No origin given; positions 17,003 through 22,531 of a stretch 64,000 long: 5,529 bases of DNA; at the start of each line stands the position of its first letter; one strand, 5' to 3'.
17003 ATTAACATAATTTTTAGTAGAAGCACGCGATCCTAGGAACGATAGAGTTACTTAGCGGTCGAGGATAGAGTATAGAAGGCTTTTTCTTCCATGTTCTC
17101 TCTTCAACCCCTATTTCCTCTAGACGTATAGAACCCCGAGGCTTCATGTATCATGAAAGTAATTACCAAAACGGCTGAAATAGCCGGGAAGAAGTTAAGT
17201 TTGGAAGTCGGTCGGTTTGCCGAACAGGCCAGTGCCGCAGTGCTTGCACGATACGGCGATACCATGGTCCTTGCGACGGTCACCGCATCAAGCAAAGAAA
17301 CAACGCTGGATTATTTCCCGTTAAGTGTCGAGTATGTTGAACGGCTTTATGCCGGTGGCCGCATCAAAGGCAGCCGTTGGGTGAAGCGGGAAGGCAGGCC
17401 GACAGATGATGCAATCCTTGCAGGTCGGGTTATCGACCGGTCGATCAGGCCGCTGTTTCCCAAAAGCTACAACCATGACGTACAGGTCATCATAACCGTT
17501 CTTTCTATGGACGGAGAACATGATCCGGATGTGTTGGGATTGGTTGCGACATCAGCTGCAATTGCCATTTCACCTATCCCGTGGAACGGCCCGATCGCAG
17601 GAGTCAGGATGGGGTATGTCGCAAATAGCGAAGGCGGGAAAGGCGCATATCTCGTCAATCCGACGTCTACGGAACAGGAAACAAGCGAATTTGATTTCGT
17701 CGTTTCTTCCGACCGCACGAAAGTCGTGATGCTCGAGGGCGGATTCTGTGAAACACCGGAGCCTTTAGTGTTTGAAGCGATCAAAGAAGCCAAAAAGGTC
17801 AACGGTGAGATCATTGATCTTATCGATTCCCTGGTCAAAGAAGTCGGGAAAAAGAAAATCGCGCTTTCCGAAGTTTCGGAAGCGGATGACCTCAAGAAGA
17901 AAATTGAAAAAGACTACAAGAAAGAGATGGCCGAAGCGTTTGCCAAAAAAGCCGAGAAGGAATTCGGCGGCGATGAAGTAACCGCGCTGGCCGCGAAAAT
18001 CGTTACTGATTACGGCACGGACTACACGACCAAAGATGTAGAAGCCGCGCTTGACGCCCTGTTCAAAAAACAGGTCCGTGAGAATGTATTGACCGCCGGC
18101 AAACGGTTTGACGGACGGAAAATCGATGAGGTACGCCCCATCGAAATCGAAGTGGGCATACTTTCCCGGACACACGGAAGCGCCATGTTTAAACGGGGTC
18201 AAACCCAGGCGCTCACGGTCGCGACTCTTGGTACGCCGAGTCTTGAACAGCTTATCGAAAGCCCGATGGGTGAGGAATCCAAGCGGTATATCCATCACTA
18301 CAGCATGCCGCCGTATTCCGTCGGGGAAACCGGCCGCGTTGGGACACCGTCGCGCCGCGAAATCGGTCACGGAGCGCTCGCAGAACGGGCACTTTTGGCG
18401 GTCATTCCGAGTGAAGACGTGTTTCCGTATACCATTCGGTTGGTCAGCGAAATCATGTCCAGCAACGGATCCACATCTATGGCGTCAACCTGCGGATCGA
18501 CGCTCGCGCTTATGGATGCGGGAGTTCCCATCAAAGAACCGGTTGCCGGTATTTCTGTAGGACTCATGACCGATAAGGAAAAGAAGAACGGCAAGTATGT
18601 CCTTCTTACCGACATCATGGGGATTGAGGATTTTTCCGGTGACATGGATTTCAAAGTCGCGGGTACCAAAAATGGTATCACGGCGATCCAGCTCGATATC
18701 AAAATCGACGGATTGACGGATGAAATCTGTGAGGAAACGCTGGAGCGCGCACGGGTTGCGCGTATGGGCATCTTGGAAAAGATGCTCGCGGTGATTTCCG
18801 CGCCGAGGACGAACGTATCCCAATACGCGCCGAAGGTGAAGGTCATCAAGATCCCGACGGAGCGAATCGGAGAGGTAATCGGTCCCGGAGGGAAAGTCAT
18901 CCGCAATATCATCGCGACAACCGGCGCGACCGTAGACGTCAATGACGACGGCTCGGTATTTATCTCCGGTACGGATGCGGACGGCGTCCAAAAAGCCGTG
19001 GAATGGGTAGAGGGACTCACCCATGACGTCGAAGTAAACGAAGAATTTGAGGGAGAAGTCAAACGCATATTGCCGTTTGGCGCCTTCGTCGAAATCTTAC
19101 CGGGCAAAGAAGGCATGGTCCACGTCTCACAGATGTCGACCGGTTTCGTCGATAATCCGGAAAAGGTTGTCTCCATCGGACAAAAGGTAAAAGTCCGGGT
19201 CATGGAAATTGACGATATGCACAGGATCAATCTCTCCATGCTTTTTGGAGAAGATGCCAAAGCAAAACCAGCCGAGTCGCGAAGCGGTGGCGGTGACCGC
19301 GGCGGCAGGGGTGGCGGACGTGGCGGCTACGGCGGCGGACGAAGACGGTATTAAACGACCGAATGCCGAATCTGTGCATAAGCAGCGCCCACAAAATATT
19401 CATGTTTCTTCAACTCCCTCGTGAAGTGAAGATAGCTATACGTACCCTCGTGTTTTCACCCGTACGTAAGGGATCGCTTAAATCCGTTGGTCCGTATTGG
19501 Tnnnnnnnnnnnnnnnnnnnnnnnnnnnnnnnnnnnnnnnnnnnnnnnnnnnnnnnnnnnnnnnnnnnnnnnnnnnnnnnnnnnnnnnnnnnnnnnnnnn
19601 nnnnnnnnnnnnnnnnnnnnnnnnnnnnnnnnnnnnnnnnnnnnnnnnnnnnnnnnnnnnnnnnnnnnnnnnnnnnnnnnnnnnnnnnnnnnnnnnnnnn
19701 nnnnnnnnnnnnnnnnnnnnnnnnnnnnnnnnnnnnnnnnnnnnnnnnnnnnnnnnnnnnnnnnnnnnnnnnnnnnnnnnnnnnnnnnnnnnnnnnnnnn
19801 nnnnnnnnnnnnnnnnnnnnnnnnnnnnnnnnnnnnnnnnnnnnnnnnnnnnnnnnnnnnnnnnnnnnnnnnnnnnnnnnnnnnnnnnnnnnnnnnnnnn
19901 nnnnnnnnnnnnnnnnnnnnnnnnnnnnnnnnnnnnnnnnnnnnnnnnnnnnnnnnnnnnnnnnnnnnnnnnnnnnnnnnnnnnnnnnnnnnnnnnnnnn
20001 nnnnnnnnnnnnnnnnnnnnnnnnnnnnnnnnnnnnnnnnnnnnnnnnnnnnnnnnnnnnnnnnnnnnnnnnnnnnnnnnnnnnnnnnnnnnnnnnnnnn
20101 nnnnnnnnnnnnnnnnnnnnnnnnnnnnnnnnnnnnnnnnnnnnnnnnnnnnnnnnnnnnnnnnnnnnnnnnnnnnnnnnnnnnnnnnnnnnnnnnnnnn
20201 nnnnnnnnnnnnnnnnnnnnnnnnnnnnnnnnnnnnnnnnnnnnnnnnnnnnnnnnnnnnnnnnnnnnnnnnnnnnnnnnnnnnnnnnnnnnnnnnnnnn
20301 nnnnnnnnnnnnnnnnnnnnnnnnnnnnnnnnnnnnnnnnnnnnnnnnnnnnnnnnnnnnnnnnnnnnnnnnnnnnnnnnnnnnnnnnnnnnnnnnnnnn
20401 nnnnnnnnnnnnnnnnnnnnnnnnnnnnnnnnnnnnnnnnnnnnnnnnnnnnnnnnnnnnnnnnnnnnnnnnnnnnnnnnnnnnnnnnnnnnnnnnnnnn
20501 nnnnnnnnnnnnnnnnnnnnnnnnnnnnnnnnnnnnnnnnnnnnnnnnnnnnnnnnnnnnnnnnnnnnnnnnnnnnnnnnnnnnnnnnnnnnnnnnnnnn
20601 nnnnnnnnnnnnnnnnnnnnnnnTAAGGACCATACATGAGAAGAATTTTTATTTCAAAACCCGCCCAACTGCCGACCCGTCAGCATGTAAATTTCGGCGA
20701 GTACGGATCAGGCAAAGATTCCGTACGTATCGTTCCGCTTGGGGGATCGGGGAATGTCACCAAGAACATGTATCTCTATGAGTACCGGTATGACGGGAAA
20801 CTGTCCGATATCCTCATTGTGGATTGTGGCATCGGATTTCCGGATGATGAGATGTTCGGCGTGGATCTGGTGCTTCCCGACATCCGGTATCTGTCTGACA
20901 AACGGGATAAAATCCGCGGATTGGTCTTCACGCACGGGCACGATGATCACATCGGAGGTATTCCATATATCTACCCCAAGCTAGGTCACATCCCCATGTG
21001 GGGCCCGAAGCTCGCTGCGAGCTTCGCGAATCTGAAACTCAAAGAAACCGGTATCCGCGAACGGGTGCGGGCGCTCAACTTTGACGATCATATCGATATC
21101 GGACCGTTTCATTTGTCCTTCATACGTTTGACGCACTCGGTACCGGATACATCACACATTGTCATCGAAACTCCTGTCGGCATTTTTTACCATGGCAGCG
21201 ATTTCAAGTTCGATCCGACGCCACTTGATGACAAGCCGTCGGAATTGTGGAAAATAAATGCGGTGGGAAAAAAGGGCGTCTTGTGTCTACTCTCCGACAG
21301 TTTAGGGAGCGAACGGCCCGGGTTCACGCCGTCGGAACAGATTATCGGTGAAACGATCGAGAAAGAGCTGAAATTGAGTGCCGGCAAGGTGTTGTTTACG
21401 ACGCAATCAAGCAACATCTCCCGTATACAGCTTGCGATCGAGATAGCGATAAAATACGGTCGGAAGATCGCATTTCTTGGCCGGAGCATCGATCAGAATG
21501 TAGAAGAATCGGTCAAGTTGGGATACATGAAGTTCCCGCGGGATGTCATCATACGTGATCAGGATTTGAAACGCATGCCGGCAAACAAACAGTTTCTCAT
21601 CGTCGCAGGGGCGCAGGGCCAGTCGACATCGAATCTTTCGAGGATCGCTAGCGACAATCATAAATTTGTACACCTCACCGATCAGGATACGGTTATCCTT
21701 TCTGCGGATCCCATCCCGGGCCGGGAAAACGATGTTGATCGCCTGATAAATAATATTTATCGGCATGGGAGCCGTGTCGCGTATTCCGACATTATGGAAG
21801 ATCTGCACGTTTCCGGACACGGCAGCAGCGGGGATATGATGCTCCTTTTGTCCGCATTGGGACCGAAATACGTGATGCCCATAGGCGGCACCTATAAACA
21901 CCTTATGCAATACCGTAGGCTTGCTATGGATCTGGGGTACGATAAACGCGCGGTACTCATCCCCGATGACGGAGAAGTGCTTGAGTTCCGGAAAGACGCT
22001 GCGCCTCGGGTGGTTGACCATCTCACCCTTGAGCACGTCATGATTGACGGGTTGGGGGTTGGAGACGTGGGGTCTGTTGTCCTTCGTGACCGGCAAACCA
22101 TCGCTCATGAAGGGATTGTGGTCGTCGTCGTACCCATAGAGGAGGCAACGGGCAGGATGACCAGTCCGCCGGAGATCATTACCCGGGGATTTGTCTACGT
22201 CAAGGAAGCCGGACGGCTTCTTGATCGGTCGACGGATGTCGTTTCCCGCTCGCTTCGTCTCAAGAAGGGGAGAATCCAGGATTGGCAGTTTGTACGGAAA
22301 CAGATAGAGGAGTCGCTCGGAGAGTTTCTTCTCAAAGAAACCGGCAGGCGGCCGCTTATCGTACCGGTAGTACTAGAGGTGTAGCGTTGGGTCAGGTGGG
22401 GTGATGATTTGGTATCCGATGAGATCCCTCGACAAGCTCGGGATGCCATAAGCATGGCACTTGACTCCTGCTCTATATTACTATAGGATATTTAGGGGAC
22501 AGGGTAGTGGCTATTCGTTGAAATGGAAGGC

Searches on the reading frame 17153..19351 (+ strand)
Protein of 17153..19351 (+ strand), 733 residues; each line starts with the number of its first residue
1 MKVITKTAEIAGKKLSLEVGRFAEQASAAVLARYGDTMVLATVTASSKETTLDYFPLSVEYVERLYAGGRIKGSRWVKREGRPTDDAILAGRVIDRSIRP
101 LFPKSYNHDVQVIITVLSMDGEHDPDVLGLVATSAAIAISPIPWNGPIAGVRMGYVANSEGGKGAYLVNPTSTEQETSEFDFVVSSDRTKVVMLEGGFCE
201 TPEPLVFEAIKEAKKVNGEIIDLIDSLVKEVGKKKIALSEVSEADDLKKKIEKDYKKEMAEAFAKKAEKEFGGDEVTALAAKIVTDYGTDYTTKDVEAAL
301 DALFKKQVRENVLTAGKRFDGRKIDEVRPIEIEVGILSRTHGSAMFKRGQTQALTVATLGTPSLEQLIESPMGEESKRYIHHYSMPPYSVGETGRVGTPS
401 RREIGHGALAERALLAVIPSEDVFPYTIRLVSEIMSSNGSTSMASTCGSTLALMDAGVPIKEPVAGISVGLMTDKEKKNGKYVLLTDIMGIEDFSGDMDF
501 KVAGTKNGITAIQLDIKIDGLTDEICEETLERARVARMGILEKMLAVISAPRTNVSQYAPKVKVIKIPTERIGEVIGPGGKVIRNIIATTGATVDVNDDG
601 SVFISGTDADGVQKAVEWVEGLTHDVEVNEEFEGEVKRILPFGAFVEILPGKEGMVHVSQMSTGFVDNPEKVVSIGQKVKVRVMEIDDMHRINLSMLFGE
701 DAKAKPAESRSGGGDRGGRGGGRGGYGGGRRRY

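Call 3: search_protein_families(library=pfam, proteins=[window:17153-19351:+], max_evalue=0.01)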
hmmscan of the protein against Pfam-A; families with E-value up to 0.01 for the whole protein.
window:17153-19351:+ (733 aa): 7 families
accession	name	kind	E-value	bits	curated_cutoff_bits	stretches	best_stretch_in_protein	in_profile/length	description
PF01138.27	RNase_PH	-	7.6e-56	188.5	25.5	2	326-459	1-130/130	3' exoribonuclease family, domain 1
PF00575.29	S1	-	9.4e-18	64.8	22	1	626-696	2-73/74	S1 RNA binding domain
PF03725.20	RNase_PH_C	-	9.9e-16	57.9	20.8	2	146-215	1-66/67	3' exoribonuclease family, domain 2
PF00013.35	KH_1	-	5.2e-13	49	21.5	1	564-620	3-65/66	KH domain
PF03726.19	PNPase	-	4e-07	30.8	24.6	1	247-323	2-81/81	Polyribonucleotide nucleotidyltransferase, RNA binding domain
PF23459.1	S1_RRP5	-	6.1e-06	27.2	27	1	633-690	8-65/72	RRP5 S1 domain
PF22675.2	KH-I_KHDC4-BBP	-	9.2e-05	22.7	30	1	572-607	8-43/76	KHDC4/BBP-like, KH-domain type I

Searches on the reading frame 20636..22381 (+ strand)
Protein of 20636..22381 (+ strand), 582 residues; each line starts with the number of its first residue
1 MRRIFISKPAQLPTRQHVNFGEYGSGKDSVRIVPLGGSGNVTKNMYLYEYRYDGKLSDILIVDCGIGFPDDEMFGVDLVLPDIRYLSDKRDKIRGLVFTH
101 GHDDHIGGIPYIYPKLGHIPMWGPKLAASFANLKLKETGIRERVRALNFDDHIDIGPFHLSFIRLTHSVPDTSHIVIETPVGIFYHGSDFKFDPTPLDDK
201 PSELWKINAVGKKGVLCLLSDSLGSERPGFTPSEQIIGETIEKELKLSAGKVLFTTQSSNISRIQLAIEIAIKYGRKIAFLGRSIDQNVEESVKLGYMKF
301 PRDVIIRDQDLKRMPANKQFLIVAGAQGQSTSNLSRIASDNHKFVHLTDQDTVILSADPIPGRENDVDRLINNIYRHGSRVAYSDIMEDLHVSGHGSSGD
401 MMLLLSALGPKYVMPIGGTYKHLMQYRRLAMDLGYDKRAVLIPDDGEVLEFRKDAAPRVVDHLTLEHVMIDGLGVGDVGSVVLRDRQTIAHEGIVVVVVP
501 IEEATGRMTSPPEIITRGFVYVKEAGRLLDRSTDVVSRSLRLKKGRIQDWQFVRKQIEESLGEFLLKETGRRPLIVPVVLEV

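Call 3: search_protein_families(library=pfam, proteins=[window:20636-22381:+], max_evalue=0.01)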
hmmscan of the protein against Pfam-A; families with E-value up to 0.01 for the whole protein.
window:20636-22381:+ (582 aa): 5 families
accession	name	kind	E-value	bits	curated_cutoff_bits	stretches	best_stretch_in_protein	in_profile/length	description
PF22505.1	RNase_J_b_CASP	-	4.5e-37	127.1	27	1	250-374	2-126/126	Ribonuclease J, beta-CASP domain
PF17770.6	RNase_J_C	-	2.5e-25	89.8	23.8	1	482-582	1-102/102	Ribonuclease J C-terminal domain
PF00753.33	Lactamase_B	-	1.4e-12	48.4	22.7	1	57-200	15-161/196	Metallo-beta-lactamase superfamily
PF12706.13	Lactamase_B_2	-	7.8e-09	35.9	27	1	62-192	5-145/200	Beta-lactamase superfamily domain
PF07521.17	RMMBL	-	0.00018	21.9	21.6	1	388-436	9-59/63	Zn-dependent metallo-hydrolase RNA specificity domain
